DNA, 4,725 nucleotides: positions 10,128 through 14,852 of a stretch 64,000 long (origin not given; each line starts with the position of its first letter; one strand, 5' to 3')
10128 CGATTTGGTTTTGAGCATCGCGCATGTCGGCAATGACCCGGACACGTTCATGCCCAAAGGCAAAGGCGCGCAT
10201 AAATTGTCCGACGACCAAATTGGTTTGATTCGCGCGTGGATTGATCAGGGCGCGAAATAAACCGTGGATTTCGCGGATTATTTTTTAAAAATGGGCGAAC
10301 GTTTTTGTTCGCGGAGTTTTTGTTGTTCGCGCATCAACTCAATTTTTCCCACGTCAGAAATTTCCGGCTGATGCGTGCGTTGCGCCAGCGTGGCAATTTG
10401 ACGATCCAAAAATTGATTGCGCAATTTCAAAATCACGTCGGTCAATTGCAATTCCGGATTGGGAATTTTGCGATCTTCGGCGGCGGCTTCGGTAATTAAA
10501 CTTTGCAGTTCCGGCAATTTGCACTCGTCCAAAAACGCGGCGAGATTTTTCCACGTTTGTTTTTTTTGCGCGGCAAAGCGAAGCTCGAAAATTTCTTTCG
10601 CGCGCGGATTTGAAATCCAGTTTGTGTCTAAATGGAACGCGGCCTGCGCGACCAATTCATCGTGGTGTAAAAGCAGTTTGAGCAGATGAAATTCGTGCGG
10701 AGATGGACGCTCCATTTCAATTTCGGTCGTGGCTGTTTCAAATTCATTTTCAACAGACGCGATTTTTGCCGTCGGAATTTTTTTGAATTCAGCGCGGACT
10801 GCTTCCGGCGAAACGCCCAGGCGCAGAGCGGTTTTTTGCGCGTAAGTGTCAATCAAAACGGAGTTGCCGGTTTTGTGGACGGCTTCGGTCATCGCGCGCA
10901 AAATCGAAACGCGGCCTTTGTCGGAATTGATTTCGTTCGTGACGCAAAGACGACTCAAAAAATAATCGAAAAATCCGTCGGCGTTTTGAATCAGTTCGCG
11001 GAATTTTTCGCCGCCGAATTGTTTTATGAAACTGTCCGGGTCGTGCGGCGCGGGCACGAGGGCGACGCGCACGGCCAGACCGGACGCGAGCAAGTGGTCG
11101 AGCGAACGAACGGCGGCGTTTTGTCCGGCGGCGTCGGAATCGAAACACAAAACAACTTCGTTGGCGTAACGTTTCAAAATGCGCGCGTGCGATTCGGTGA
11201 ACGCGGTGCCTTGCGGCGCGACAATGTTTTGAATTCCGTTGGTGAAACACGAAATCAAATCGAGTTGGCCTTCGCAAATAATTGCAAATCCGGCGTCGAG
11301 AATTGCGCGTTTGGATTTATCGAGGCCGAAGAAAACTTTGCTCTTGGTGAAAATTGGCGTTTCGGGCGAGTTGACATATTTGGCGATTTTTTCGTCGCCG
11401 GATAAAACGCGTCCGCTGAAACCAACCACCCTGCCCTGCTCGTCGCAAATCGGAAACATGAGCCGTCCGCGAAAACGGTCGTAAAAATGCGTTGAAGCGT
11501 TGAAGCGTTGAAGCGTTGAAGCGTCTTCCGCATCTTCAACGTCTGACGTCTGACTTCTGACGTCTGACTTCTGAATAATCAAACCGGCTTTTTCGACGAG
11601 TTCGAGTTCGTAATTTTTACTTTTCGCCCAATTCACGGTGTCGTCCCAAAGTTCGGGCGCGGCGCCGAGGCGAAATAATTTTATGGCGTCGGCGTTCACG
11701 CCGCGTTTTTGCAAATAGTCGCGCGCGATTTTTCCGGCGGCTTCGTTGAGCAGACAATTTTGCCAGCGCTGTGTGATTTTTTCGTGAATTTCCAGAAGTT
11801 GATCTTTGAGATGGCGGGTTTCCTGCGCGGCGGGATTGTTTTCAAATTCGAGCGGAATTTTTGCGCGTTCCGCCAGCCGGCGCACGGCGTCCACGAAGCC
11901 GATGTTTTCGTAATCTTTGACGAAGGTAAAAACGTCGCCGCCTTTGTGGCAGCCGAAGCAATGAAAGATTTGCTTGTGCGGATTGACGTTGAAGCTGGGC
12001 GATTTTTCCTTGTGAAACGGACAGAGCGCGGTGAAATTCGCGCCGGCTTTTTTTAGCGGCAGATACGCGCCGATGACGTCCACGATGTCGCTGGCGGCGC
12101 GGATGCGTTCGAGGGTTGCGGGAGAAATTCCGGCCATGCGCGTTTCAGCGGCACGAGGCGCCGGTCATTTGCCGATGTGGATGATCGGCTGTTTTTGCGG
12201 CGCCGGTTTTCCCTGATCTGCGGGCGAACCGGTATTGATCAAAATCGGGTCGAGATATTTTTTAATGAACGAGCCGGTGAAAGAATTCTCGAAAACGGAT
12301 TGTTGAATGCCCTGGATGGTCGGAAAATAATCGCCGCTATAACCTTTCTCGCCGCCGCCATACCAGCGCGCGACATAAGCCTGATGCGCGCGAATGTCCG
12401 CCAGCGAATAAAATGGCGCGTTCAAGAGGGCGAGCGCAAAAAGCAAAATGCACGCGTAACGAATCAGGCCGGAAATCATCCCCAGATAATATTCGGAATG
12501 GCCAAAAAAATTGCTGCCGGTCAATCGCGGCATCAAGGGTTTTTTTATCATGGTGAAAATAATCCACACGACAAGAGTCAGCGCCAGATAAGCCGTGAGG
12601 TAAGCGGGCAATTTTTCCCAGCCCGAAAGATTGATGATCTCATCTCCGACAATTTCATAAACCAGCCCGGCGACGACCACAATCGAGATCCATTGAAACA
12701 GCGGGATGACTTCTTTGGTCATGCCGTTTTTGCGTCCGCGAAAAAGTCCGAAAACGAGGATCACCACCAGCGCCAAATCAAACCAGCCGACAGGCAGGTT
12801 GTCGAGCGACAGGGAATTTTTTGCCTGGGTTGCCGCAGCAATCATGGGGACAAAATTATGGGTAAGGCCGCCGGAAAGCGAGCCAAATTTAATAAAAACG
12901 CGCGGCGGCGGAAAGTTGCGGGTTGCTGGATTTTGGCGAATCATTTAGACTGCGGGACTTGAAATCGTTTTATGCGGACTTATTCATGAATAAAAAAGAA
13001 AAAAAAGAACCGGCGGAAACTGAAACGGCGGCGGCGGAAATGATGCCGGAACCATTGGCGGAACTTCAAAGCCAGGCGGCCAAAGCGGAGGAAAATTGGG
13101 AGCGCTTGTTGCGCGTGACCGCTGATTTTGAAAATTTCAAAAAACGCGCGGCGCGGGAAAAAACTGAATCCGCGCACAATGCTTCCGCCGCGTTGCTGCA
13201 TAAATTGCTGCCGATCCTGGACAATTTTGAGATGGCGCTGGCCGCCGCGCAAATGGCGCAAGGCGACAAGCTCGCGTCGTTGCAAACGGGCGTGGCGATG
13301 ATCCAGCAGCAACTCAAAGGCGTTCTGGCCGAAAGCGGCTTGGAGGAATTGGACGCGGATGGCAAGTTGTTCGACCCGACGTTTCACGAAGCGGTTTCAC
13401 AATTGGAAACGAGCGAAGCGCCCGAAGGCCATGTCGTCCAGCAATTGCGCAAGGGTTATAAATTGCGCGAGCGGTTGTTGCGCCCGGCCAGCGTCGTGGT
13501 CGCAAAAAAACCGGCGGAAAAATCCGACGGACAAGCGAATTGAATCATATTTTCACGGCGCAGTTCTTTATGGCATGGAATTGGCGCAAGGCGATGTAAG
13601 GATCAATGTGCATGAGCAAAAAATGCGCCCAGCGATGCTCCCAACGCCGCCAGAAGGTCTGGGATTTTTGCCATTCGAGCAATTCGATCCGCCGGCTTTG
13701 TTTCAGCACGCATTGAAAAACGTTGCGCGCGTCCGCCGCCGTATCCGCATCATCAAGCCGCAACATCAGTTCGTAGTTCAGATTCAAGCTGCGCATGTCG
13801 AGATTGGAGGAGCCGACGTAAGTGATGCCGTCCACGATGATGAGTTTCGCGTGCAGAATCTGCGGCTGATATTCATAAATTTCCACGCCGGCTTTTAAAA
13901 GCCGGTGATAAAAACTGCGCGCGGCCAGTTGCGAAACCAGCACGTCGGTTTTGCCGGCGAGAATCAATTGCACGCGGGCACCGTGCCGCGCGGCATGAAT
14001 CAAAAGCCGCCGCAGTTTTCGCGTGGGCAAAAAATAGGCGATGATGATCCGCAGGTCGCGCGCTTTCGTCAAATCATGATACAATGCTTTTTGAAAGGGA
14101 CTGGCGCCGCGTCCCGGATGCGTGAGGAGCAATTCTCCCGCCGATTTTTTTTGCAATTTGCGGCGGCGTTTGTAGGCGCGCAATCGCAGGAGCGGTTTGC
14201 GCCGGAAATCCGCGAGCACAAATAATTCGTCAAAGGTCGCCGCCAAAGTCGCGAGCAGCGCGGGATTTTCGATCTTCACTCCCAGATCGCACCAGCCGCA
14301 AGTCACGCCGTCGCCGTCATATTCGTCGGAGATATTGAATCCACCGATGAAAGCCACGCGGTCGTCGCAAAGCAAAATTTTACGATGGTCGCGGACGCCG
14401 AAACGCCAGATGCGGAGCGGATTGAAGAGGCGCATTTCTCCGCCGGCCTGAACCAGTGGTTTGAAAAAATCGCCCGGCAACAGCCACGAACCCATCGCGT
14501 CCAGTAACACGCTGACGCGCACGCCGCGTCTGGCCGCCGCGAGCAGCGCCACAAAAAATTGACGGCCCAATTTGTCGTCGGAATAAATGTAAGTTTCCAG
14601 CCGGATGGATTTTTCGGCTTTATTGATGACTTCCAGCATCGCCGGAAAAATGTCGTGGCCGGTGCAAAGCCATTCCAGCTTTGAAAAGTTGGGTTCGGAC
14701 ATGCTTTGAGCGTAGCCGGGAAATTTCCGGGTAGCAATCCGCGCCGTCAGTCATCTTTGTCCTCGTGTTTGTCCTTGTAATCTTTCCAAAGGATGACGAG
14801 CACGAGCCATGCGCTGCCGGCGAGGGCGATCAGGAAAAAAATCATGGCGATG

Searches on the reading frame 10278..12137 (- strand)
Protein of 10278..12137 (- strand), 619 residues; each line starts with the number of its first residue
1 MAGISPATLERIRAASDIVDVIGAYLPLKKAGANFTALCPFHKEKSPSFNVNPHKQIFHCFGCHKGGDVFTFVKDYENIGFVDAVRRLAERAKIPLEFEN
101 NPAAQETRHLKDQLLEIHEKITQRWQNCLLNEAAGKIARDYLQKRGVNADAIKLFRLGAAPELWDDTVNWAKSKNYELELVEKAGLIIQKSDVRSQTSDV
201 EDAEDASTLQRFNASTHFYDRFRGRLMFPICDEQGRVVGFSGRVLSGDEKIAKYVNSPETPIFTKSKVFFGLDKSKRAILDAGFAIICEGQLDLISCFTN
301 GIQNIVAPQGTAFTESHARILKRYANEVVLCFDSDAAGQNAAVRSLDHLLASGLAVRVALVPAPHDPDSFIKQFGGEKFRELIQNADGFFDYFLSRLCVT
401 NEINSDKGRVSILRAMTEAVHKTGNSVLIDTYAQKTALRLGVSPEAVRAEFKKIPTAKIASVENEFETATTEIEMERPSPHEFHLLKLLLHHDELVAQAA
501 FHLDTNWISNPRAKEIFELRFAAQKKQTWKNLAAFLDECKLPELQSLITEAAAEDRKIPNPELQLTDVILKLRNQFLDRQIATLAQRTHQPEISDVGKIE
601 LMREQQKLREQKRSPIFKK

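Call 7: search_protein_families(library=pfam, proteins=[window:10278-12137:-])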
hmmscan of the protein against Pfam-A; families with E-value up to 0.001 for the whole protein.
window:10278-12137:- (619 aa): 8 families
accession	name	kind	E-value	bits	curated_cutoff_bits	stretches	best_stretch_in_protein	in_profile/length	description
PF08275.17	DNAG_N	-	3e-36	124.8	26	2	197-275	51-127/128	DNA primase catalytic core, N-terminal domain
PF01807.25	Zn_ribbon_DnaG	-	3e-36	123.6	24.9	1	6-99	3-96/98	CHC2 zinc finger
PF13155.12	Toprim_2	-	9.7e-22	77.6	22.1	1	286-371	1-88/88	Toprim-like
PF13662.12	Toprim_4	-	1.7e-16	60.6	25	1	285-358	3-83/85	Toprim domain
PF01751.28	Toprim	-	1.2e-09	38.6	23.1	1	285-349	2-80/96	Toprim domain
PF13362.12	Toprim_3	-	3.1e-06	28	27.2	1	285-375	2-93/95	Toprim domain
PF08278.16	DnaG_DnaB_bind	-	6.4e-06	27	29.1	1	485-591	4-111/124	DNA primase DnaG DnaB-binding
PF10410.14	DnaB_bind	-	9.7e-05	23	20.6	1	390-445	1-56/56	DnaB-helicase binding domain of primase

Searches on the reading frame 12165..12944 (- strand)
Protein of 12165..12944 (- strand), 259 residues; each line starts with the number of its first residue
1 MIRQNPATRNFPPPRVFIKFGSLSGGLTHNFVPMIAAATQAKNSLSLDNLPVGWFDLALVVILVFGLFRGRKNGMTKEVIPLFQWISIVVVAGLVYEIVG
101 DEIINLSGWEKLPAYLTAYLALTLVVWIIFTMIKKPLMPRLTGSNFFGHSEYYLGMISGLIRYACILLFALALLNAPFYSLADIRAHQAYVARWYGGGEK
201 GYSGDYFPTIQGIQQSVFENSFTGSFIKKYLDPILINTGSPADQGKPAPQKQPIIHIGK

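Call 7: search_protein_families(library=pfam, proteins=[window:12165-12944:-])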
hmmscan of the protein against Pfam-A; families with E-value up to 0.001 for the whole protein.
window:12165-12944:- (259 aa): 1 family
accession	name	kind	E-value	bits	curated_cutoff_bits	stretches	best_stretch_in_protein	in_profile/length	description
PF02674.22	Colicin_V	-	6.2e-12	46.1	29.3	1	55-179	1-123/144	Colicin V production protein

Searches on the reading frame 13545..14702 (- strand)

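Call 7: search_protein_families(library=pfam, proteins=[window:13545-14702:-])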
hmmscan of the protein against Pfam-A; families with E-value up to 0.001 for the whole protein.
window:13545-14702:- (385 aa): 2 families
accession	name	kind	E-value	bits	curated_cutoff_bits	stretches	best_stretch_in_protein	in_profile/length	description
PF13091.12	PLDc_2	-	3.3e-42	143.9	27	2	212-330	6-129/132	PLD-like domain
PF00614.28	PLDc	-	3.6e-14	52.5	21.9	2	104-128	4-28/28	Phospholipase D Active site motif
